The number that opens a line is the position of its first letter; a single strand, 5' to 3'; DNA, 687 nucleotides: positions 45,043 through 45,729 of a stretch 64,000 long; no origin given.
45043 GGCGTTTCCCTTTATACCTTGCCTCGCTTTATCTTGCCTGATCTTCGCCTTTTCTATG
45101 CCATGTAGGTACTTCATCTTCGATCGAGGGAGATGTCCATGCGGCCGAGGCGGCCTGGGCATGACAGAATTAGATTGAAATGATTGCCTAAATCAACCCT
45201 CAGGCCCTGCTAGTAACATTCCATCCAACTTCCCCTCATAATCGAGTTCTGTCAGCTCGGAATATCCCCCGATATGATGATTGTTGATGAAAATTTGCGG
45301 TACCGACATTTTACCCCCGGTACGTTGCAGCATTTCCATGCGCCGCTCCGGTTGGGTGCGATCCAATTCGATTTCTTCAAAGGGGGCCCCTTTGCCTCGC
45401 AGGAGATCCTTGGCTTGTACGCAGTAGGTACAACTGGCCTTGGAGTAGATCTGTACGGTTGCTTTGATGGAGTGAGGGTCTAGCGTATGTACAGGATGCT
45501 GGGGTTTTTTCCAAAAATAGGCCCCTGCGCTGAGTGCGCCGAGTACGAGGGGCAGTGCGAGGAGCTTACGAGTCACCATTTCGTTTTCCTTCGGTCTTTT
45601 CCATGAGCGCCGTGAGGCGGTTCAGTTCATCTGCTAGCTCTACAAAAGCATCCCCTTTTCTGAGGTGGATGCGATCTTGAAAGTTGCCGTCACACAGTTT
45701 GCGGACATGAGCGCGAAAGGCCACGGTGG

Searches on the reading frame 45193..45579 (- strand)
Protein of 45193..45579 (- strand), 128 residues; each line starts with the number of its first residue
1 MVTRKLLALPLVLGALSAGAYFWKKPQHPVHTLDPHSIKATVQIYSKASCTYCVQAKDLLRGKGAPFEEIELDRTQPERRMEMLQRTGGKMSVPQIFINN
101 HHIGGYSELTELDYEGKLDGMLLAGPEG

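Call 53: search_protein_families(library=pfam, proteins=[window:45193-45579:-], max_evalue=0.00001)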
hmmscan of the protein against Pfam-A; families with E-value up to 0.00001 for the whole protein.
window:45193-45579:- (128 aa): 1 family
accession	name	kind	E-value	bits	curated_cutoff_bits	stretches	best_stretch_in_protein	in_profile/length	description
PF00462.30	Glutaredoxin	-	9.6e-19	67.8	22.9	1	42-103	1-60/60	Glutaredoxin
